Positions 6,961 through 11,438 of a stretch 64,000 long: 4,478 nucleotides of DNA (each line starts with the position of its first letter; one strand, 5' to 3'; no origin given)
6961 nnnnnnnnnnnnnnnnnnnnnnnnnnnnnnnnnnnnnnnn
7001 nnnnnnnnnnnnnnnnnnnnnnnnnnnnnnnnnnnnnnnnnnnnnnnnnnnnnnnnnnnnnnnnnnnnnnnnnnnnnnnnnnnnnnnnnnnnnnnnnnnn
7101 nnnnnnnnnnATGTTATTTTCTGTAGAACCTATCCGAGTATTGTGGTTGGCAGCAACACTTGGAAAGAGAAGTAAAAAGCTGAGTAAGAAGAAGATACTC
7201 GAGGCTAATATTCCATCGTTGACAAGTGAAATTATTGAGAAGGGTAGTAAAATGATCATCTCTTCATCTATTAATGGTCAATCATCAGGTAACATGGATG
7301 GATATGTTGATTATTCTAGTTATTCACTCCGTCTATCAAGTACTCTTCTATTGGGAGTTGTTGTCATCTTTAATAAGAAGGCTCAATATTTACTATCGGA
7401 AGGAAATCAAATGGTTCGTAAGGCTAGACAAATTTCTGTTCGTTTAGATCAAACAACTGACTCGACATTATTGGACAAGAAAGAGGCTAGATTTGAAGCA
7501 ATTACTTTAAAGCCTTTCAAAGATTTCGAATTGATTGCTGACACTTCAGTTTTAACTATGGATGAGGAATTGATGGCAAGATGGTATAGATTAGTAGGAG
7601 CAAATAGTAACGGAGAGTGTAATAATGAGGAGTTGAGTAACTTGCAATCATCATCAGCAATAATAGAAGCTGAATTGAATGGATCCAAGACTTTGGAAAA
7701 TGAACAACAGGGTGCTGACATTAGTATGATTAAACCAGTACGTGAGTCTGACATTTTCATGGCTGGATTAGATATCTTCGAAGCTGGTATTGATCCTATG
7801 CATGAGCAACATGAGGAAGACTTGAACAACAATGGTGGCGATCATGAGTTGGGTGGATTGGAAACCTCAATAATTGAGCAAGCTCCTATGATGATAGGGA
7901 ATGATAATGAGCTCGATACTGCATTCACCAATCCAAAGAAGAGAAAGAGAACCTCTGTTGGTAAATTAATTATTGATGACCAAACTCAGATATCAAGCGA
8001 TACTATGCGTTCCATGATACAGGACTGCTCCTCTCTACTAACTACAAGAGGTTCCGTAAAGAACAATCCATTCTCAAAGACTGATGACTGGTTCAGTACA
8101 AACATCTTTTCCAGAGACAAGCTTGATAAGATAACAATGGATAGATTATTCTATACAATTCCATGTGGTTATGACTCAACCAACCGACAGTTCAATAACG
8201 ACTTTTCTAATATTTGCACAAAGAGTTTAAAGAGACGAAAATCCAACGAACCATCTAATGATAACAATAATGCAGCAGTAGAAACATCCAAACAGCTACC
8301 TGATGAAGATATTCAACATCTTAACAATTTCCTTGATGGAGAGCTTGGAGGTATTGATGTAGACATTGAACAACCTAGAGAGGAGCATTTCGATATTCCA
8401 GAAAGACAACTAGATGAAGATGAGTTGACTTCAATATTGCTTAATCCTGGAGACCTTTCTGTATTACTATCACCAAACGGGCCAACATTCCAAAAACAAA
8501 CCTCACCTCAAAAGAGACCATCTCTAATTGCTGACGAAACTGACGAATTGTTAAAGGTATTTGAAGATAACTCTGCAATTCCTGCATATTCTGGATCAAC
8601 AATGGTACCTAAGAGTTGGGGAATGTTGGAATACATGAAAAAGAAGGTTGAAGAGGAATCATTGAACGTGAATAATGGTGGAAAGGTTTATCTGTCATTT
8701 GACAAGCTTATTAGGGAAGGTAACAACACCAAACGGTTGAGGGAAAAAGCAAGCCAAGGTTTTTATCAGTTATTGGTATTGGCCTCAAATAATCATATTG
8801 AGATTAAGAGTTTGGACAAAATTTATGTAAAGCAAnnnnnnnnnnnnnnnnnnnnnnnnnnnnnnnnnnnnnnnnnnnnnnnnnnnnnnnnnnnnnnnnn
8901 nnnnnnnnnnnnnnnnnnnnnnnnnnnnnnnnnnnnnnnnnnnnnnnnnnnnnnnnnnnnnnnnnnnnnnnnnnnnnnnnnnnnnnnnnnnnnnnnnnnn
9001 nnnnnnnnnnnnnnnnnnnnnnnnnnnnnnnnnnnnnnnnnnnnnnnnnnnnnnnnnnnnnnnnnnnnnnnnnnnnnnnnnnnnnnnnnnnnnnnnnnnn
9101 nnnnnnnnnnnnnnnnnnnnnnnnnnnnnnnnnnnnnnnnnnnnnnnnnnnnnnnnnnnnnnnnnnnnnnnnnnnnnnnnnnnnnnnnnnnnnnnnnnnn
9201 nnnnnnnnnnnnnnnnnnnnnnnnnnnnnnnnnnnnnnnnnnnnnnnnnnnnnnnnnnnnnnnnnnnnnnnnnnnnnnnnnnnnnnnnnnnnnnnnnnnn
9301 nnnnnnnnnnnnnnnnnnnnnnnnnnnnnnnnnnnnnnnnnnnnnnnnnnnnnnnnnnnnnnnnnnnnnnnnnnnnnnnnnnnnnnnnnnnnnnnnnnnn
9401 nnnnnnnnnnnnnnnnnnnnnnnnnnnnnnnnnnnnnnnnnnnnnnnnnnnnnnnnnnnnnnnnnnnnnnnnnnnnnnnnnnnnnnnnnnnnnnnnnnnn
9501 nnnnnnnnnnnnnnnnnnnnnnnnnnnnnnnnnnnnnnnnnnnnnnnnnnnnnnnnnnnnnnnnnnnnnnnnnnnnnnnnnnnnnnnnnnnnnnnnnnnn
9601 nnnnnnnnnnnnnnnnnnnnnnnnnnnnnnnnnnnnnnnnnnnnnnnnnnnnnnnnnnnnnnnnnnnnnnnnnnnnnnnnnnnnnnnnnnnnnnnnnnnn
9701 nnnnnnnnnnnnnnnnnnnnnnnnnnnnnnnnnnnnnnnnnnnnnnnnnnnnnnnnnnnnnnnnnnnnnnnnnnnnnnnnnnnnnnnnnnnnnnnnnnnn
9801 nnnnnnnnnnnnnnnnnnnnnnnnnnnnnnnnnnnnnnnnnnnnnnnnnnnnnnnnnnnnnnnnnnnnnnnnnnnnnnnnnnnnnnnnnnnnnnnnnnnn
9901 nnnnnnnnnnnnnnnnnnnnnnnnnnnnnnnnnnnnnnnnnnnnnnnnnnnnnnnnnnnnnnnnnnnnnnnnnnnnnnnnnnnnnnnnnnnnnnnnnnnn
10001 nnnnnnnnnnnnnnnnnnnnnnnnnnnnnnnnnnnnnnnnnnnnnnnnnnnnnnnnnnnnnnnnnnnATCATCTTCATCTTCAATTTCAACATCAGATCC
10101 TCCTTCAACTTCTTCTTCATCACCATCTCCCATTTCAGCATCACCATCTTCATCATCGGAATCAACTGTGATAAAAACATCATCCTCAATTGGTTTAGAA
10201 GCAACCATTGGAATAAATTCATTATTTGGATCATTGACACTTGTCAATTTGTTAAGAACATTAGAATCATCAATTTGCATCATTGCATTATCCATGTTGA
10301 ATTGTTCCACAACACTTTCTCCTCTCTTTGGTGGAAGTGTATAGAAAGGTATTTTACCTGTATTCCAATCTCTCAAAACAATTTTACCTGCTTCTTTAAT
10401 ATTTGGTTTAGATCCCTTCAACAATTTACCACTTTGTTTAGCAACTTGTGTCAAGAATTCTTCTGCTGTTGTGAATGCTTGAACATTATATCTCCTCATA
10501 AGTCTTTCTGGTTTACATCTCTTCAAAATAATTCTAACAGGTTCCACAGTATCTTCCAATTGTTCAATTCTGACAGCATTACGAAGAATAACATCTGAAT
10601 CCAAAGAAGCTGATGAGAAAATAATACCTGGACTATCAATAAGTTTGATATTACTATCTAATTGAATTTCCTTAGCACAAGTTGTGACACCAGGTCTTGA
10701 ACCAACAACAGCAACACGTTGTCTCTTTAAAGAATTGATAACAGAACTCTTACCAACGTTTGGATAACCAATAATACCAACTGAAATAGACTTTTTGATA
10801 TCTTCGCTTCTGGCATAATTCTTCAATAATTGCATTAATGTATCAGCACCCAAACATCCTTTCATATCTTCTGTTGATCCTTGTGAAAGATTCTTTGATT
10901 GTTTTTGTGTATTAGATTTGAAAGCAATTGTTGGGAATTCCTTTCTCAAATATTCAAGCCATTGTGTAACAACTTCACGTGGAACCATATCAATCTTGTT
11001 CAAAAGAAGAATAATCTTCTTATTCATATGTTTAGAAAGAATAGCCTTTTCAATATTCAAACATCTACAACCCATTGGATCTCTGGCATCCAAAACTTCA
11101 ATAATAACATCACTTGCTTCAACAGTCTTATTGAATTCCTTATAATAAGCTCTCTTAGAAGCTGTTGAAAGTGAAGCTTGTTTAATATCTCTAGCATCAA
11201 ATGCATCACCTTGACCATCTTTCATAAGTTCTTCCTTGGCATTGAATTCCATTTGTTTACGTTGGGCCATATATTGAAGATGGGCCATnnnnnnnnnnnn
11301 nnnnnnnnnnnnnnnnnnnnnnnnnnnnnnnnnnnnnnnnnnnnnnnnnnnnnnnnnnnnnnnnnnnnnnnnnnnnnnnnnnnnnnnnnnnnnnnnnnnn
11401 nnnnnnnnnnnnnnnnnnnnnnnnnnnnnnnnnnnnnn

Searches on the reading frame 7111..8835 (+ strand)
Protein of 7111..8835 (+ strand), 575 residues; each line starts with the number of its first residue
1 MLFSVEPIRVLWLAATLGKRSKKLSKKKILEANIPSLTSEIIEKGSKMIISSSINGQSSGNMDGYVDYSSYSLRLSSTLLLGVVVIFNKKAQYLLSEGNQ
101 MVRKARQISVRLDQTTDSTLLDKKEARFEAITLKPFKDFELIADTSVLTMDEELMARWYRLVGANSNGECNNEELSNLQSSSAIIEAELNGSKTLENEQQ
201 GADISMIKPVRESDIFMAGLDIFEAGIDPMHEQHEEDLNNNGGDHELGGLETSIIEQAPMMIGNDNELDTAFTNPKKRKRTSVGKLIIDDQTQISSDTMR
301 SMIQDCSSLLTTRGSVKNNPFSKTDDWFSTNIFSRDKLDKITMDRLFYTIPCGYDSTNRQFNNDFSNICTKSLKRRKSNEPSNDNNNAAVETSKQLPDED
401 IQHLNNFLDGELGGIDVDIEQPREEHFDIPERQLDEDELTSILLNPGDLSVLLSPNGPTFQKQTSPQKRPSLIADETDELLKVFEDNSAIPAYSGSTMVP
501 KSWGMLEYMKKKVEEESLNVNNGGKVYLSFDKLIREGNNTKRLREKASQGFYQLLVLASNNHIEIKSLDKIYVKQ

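Call 34: search_protein_families(library=pfam, proteins=[window:7111-8835:+], max_evalue=0.0001)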
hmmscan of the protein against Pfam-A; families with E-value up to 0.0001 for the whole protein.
window:7111-8835:+ (575 aa): 1 family
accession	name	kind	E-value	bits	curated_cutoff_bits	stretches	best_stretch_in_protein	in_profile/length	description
PF04825.18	Rad21_Rec8_N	-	1.3e-17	64.4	23.1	1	6-116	12-95/110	N terminus of Rad21 / Rec8 like protein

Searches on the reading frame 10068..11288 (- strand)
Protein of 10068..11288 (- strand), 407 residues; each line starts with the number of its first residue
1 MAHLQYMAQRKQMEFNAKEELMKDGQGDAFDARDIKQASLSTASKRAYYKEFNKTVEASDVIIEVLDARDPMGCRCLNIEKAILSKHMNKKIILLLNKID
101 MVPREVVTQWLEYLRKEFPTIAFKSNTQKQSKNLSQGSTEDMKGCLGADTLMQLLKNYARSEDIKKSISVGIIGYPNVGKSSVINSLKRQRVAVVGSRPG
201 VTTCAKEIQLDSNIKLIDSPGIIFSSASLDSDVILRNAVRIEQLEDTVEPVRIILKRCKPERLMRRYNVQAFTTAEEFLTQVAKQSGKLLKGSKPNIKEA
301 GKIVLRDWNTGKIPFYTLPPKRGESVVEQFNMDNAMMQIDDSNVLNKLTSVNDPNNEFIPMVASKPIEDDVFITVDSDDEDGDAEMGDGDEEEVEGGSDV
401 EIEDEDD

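Call 34: search_protein_families(library=pfam, proteins=[window:10068-11288:-], max_evalue=0.0001)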
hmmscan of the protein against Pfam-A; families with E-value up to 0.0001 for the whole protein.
window:10068-11288:- (407 aa): 5 families
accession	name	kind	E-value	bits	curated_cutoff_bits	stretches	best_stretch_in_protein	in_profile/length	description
PF01926.29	MMR_HSR1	-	2.5e-18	66.7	21.9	1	170-234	2-66/113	50S ribosome-binding GTPase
PF02421.24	FeoB_N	-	2.3e-12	47.1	27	1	169-239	2-74/156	Ferrous iron transport protein B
PF00009.33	GTP_EFTU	-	2.2e-06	27.8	26.5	0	46-157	80-184/188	Elongation factor Tu GTP binding domain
PF03193.22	RsgA_GTPase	-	3e-06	27.6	30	0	165-222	105-168/174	RsgA GTPase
PF00350.29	Dynamin_N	-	5.6e-05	23.7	27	0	170-212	1-42/168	Dynamin family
